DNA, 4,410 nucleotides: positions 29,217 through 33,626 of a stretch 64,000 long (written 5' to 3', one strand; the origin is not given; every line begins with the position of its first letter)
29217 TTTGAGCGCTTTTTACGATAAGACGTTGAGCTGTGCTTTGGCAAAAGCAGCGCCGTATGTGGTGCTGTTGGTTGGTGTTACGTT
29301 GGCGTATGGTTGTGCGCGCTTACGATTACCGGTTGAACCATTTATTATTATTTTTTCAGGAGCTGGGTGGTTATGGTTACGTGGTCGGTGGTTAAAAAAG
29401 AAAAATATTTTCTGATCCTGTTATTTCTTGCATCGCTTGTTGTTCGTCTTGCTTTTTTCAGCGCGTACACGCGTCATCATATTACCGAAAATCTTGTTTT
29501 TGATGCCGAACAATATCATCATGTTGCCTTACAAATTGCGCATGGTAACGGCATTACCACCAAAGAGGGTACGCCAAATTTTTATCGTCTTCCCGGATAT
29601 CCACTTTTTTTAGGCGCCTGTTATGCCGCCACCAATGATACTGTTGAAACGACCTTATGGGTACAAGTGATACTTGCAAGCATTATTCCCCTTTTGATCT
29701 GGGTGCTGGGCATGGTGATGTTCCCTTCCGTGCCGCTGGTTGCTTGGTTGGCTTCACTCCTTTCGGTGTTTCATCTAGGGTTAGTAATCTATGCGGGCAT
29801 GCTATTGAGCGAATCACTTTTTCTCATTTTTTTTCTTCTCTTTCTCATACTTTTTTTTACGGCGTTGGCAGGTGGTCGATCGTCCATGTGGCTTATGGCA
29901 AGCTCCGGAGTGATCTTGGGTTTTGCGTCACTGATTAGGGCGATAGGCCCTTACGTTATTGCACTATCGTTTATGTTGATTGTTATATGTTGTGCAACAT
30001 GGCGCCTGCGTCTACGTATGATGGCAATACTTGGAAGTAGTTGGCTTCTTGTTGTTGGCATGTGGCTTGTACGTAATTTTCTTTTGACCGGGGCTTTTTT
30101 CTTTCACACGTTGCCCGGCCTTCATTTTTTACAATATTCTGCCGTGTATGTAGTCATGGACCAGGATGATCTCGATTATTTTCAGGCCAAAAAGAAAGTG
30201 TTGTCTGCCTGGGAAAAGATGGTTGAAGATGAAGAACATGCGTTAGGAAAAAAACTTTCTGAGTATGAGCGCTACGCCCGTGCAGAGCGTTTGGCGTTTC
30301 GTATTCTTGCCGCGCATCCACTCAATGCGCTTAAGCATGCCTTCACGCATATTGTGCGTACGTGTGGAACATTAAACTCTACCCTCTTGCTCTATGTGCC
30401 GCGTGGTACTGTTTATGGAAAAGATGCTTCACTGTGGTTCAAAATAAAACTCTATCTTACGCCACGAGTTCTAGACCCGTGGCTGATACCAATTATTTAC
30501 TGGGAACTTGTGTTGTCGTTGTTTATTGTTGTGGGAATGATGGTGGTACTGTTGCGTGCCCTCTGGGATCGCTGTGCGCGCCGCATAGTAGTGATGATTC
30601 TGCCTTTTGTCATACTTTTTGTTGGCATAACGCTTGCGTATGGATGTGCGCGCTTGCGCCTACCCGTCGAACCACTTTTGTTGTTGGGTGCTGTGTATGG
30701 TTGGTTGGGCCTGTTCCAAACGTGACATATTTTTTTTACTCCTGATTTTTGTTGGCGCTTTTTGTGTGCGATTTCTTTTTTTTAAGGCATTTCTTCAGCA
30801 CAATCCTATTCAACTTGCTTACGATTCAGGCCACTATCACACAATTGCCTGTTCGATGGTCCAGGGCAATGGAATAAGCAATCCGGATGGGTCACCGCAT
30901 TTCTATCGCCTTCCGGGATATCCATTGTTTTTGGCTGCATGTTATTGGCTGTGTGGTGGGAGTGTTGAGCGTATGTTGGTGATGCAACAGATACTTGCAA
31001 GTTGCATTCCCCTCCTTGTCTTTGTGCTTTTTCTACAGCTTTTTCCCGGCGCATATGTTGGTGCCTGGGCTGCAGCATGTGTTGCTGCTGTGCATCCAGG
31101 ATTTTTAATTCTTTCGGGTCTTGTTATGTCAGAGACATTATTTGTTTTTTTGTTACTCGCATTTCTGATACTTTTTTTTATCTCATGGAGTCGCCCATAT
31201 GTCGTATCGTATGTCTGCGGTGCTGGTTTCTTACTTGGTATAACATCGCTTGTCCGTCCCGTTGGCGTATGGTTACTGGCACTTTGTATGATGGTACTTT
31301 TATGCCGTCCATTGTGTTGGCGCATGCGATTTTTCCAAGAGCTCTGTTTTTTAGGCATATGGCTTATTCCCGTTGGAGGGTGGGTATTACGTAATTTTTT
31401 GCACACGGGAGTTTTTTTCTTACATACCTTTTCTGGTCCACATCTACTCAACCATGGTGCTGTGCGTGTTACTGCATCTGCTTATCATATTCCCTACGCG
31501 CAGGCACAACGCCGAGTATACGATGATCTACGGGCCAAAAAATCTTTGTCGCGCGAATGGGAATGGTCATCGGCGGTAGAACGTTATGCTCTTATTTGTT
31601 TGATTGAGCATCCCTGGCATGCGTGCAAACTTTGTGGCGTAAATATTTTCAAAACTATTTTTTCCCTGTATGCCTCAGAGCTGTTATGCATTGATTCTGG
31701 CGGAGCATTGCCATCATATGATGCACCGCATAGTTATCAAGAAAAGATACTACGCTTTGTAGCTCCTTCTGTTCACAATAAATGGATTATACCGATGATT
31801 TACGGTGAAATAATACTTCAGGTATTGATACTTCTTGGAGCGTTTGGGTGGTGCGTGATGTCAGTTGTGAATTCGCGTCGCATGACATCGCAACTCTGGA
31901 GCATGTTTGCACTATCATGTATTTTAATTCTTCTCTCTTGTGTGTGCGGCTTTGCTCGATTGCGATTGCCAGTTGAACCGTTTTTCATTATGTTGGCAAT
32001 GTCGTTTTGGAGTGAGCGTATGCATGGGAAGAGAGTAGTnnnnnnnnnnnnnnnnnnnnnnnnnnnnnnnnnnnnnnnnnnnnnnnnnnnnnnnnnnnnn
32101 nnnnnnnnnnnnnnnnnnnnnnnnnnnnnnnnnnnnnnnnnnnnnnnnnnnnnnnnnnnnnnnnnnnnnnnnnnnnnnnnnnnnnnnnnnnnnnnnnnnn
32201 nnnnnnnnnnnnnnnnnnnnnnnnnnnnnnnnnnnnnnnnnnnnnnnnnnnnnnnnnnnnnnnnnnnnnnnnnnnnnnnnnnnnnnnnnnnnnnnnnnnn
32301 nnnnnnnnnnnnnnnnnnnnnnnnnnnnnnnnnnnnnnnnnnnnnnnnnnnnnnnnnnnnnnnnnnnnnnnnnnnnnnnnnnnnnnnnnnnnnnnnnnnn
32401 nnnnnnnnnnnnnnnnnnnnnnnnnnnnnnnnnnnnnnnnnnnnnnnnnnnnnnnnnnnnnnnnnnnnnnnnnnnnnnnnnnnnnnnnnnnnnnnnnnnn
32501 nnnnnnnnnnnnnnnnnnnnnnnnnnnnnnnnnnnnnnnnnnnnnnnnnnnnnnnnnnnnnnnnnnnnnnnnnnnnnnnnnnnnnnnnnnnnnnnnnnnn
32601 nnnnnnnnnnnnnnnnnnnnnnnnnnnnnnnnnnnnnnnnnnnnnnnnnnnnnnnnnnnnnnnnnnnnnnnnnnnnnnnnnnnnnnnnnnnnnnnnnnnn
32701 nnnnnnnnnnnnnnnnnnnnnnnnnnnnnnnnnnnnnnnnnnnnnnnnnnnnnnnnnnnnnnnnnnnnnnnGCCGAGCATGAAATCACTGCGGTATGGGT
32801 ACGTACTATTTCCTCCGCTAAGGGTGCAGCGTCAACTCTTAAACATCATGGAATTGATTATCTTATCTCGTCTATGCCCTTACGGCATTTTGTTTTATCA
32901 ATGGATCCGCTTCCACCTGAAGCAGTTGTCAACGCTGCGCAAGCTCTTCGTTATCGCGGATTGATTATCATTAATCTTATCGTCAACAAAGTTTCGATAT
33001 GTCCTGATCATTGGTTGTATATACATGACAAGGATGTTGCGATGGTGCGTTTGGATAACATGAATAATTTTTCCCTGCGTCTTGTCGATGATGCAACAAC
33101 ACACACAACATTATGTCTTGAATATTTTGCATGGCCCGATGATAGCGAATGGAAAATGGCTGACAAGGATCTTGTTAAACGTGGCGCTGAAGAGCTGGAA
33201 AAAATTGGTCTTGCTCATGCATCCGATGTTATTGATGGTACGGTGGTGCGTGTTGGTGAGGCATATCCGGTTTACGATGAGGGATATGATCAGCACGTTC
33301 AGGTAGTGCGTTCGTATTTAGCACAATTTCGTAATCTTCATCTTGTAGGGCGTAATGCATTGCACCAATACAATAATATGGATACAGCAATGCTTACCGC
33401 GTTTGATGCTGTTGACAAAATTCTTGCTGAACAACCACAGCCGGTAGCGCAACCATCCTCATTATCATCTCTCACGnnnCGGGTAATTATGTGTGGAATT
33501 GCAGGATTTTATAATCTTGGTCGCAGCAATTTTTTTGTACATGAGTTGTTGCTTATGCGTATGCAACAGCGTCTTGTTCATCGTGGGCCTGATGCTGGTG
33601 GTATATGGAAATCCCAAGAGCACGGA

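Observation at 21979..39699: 17.7-kb single-strand glycan locus with eight consecutive GT-C-like polytopic glycosyltransferases: candidate novel envelope glycan or glycosylation system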

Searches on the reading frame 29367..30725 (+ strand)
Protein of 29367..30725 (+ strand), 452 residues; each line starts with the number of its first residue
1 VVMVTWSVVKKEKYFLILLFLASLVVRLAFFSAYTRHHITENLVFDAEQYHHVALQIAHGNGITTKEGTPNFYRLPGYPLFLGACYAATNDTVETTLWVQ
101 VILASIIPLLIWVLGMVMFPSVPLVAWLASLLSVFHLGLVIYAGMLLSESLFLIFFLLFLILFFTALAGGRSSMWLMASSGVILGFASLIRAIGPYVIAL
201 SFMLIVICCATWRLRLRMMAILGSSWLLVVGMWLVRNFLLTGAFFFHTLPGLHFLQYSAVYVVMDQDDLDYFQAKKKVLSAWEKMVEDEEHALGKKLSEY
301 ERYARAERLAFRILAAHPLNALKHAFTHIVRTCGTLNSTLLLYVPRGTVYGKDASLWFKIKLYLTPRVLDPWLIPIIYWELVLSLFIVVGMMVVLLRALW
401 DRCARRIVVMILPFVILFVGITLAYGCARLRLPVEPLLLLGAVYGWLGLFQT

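Call 4: search_protein_families(library=pfam, proteins=[window:29367-30725:+], max_evalue=1)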
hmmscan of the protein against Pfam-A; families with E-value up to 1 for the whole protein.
window:29367-30725:+ (452 aa): 0 families

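Call 5: search_protein_families(library=ncbifam, proteins=[window:29367-30725:+], max_evalue=1)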
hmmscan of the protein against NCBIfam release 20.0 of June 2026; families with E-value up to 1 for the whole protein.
window:29367-30725:+ (452 aa): 0 families

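Call 11: find_homologous_proteins(query=window:29367-30725:+, max_evalue=0.001)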
Query window:29367-30725:+ (452 aa): 227 proteins with E <= 0.001 among 8000 candidates; the best 120 are listed.
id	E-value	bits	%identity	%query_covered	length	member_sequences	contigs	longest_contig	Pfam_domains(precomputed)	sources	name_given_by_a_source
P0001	8.5e-293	989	100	100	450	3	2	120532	-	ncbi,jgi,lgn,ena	ncbi:MAG: hypothetical protein WCW33_04690 [Candidatus Babeliales bacterium]|jgi:hypothetical protei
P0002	2.0e-261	886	90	100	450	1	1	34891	-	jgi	jgi:hypothetical protein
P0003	1.8e-239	813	81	100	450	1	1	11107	-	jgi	jgi:hypothetical protein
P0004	2.6e-224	763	77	99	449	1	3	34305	-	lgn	-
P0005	3.4e-222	756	75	100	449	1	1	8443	-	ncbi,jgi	ncbi:MAG: hypothetical protein WC365_06015 [Candidatus Babeliales bacterium]|jgi:hypothetical protei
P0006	2.2e-219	747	76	99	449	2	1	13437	-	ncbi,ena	-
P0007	1.5e-188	645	66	98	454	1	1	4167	-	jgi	jgi:hypothetical protein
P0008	1.7e-148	514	54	99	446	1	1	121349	-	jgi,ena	-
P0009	2.7e-137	477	51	99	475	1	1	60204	-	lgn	-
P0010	4.4e-137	476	50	97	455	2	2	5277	PF13231.13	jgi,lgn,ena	-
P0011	1.5e-132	461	53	96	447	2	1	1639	-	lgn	-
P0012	2.2e-130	454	52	97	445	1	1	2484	PF13231.13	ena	-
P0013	6.2e-127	442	49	98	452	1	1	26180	PF13231.13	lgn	-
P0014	5.4e-125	436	47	100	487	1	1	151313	-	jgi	jgi:hypothetical protein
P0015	1.0e-124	435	55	52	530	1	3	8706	-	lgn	-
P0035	4.7e-98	347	42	98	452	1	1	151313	PF13231.13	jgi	jgi:4-amino-4-deoxy-L-arabinose transferase-like glycosyltransferase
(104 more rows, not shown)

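Call 14: search_solved_structures(query=A1, max_evalue=10, show_alignments=2)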
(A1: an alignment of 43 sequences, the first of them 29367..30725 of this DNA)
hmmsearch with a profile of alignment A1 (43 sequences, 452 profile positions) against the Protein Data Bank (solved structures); distinct sequences matched with E-value up to 10: 4.
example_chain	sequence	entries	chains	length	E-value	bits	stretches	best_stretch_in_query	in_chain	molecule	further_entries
2es0_A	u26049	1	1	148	1.3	10.8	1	29-73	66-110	regulator of G-protein signalling 6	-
2a72_A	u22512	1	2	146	1.7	10.4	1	29-80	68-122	Regulator of G-protein signalling 7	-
2d9j_A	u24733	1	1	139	2.3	9.9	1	29-80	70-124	Regulator of G-protein signalling 7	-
8esq_B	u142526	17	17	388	6.3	8.5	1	266-325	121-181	60S ribosomal protein L3-A | Large ribosomal subunit protein uL3A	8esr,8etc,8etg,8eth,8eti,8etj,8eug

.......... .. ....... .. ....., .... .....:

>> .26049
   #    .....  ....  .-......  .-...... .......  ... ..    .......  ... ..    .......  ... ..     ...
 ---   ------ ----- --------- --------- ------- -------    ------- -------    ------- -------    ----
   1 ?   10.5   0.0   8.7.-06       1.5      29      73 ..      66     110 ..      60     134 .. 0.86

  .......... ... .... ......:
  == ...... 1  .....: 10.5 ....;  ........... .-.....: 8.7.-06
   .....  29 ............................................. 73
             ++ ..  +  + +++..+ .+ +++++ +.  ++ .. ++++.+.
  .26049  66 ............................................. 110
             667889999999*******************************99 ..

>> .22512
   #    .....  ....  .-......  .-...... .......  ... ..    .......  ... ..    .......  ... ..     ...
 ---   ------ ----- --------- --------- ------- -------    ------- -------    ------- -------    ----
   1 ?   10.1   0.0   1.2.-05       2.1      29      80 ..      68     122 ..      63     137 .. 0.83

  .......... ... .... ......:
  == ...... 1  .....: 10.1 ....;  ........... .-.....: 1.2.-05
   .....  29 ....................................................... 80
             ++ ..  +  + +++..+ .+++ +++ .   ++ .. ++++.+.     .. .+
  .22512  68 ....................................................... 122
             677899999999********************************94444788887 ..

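Call 15: search_protein_families(library=pfam, alignment_id=A1, max_evalue=0.01)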
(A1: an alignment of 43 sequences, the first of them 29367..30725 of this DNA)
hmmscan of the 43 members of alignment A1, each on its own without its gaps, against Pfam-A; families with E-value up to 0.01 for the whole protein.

A. member 1, window:29367-30725:+ (452 aa): 0 families

B. families by the number of members that match (of 43 scanned): 2 families
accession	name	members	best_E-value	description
PF13231.12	PMT_2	20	4.6e-09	Dolichyl-phosphate-mannose-protein mannosyltransferase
PF20981.2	AAR2_1st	1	0.0049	AAR2 N-terminal domain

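Call 23: predict_structure(alignment_id=A1)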
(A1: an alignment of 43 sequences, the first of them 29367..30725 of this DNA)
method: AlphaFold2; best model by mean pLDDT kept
length: 452 residues; sequences in the alignment: 43
mean_pLDDT: 89.7   pTM: 0.91
mean pLDDT of the five models: 89.7, 88.7, 88.2, 88.0, 87.2
residues with pLDDT >= 90: 316; 70-90: 101; 50-70: 32; < 50: 3
segments of 3 or more residues with pLDDT < 50: 346-348
pLDDT, mean of each block of 10 residues (from residue 1): 80 98 97 87 74 94 85 86 96 94 98 96 97 96 92 98 93 91 97 94 96 97 98 89 70 89 92 94 97 92 92 96 84 67 55 73 80 90 93 96 94 93 80 94 95 64
secondary structure, 60 per line:
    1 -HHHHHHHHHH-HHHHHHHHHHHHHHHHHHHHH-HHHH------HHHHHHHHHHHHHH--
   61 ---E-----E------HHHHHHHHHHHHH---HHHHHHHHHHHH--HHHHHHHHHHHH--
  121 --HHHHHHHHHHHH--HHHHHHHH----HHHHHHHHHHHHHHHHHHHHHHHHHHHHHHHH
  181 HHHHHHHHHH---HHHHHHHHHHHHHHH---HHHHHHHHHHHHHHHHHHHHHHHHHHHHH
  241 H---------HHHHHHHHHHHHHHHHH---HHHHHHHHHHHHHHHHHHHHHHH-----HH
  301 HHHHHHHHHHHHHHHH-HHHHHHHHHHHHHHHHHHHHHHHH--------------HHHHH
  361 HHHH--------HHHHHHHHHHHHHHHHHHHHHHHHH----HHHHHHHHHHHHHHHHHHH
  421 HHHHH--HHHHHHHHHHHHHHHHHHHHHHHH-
elements in order: H2-11 H13-33 H35-38 H45-58 H77-89 H93-104 H107-118 H123-134 H137-144 H149-190 H194-208 H212-241 H251-267 H271-293 H299-316 H318-341 H356-364 H373-397 H402-425 H428-451

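Call 30: fold_search(model_id=the predicted structure, library=pdb)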
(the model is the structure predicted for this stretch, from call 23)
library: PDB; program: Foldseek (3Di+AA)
matches with E <= 10: 134; with E <= 0.001: 1
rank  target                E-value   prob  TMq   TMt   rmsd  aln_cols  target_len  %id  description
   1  5ezm                  7.5e-04  1.00  0.33  0.29  15.9       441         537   14  Crystal Structure of ArnT from Cupriavidus metallidurans in the apo state (released 2016-02-17)
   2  5f15                  1.4e-03  1.00  0.38  0.33  15.4       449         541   14  Crystal Structure of ArnT from Cupriavidus metallidurans bound to Undecaprenyl phosphate (released 2016-02-17)
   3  9n9j_I                2.6e-03  1.00  0.51  0.35  14.5       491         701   13  Structure of a GRP94 folding intermediate engaged with a CCDC134- and FKBP11-bound secretory translocon (released 2025-11-19)
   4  6gxc_A                5.4e-03  1.00  0.52  0.35  13.2       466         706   12  Bacterial oligosaccharyltransferase PglB in complex with an inhibitory peptide and a reactive lipid-linked oligosaccha (released 2018-11-14)
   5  6s7t_A                5.8e-03  1.00  0.47  0.31  14.0       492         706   13  Cryo-EM structure of human oligosaccharyltransferase complex OST-B (released 2019-12-18)
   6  6p25_B                9.3e-03  1.00  0.39  0.26   4.4       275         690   13  Structure of S. cerevisiae protein O-mannosyltransferase Pmt1-Pmt2 complex bound to the sugar donor and a peptide acce (released 2019-07-10)
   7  8agc_A                1.0e-02  1.00  0.47  0.32  15.8       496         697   13  Structure of yeast oligosaccharylransferase complex with lipid-linked oligosaccharide and non-acceptor peptide bound (released 2022-12-07)
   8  5gmy_A                1.3e-02  1.00  0.50  0.29  14.2       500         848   12  Crystal structure of the Archaeoglobus fulgidus oligosaccharyltransferase (O29867_ARCFU) tethered with an acceptor pep (released 2017-02-01)
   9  6s7o_A                1.4e-02  1.00  0.41  0.29  17.1       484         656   13  Cryo-EM structure of human oligosaccharyltransferase complex OST-A (released 2019-12-18)
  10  3waj                  1.5e-02  1.00  0.48  0.29  15.3       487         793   12  Crystal structure of the Archaeoglobus fulgidus oligosaccharyltransferase (O29867_ARCFU) complex with Zn and sulfate (released 2013-10-30)
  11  8b6l_I                1.9e-02  1.00  0.45  0.32  15.6       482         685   13  Subtomogram average of the human Sec61-TRAP-OSTA-translocon (released 2022-12-07)
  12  3wak                  2.5e-02  1.00  0.50  0.28  14.7       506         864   13  Crystal structure of the Archaeoglobus fulgidus oligosaccharyltransferase (O29867_ARCFU) in the apo form (released 2013-10-30)
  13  7oci_F                3.3e-02  1.00  0.48  0.35  12.3       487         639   11  Cryo-EM structure of yeast Ost6p containing oligosaccharyltransferase complex (released 2022-02-16)
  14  6p25_A                3.7e-02  1.00  0.40  0.26   4.5       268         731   15  Structure of S. cerevisiae protein O-mannosyltransferase Pmt1-Pmt2 complex bound to the sugar donor and a peptide acce (released 2019-07-10)
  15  8agb_A                3.7e-02  1.00  0.36  0.26  16.7       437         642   13  Structure of yeast oligosaccharylransferase complex with lipid-linked oligosaccharide bound (released 2022-12-07)
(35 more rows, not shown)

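Call 37: find_encoding_contigs(protein=P0001, flank=10000, max_places=4)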
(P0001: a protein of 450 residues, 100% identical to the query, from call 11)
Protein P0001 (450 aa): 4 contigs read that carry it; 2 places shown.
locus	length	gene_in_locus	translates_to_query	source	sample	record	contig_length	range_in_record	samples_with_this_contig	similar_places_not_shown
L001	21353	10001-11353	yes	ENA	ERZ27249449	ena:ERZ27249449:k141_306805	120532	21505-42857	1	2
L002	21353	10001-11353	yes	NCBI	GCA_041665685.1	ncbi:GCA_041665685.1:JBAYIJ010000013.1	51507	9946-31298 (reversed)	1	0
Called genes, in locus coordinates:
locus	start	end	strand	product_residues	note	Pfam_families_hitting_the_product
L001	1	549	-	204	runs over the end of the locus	-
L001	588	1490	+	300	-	PF08238:Sel1 (weak)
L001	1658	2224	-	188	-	PF13350:Y_phosphatase3 (weak), PF03162:Y_phosphatase2 (weak), PF22741:PTP-NADK, PF22784:PTP-SAK, PF22785:Tc-R-P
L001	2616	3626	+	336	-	PF01073:3Beta_HSD, PF01370:Epimerase, PF02719:Polysacc_synt_2, PF04321:RmlD_sub_bind, PF16363:GDP_Man_Dehyd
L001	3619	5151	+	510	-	-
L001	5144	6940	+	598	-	-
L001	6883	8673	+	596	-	-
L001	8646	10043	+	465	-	-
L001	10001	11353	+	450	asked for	-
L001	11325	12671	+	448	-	-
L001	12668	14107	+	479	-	PF00890:FAD_binding_2, PF01266:DAO (weak), PF01946:Thi4 (weak), PF07992:Pyr_redox_2 (weak), PF12831:FAD_oxidored (weak), PF13450:NAD_binding_8, PF13738:Pyr_redox_3 (weak), PF01593:Amino_oxidase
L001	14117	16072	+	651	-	PF13522:GATase_6, PF13537:GATase_7, PF00733:Asn_synthase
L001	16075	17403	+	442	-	-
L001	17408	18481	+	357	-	PF00483:NTP_transferase, PF12804:NTP_transf_3 (weak), PF22640:ManC_GMP_beta-helix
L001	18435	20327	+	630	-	-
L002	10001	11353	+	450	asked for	-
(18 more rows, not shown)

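Call 39: find_encoding_contigs(protein=P0035, flank=10000, max_places=1)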
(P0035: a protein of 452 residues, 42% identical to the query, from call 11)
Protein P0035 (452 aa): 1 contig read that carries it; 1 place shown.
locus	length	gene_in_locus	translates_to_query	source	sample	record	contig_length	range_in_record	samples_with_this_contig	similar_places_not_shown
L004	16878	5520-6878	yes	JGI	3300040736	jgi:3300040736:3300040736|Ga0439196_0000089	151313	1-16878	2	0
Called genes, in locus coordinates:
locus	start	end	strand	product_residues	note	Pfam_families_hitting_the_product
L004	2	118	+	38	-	?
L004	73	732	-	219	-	-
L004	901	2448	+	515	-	-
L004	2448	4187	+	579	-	-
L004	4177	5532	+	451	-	PF13231:PMT_2 (weak)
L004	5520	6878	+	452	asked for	PF13231:PMT_2 (weak)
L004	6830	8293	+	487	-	-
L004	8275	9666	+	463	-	-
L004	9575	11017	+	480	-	PF00890:FAD_binding_2 (weak), PF01266:DAO (faint), PF01593:Amino_oxidase, PF01946:Thi4 (weak), PF07992:Pyr_redox_2 (faint), PF13450:NAD_binding_8, PF13738:Pyr_redox_3 (weak)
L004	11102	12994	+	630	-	PF12481:DUF3700 (weak), PF13522:GATase_6, PF13537:GATase_7, PF00733:Asn_synthase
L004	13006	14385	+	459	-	PF13231:PMT_2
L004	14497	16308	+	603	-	PF00149:Metallophos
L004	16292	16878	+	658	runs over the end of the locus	PF00149:Metallophos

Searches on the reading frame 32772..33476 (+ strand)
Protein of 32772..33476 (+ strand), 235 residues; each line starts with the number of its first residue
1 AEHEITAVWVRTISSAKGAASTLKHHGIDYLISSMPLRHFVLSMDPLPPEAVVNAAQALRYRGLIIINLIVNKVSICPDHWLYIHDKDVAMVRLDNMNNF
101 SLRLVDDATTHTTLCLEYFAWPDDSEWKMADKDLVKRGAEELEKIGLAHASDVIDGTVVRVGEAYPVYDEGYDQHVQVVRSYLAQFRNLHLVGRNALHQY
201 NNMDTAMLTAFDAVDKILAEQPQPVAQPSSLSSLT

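Call 67: search_solved_structures(query=window:32772-33476:+, max_evalue=10, show_alignments=3)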
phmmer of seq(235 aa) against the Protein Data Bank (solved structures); distinct sequences matched with E-value up to 10: 1.
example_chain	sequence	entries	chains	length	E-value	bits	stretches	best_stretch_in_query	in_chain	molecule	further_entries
4bgf_A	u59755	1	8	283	1.3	11.9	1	121-162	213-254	ARYLAMINE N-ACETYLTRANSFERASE NAT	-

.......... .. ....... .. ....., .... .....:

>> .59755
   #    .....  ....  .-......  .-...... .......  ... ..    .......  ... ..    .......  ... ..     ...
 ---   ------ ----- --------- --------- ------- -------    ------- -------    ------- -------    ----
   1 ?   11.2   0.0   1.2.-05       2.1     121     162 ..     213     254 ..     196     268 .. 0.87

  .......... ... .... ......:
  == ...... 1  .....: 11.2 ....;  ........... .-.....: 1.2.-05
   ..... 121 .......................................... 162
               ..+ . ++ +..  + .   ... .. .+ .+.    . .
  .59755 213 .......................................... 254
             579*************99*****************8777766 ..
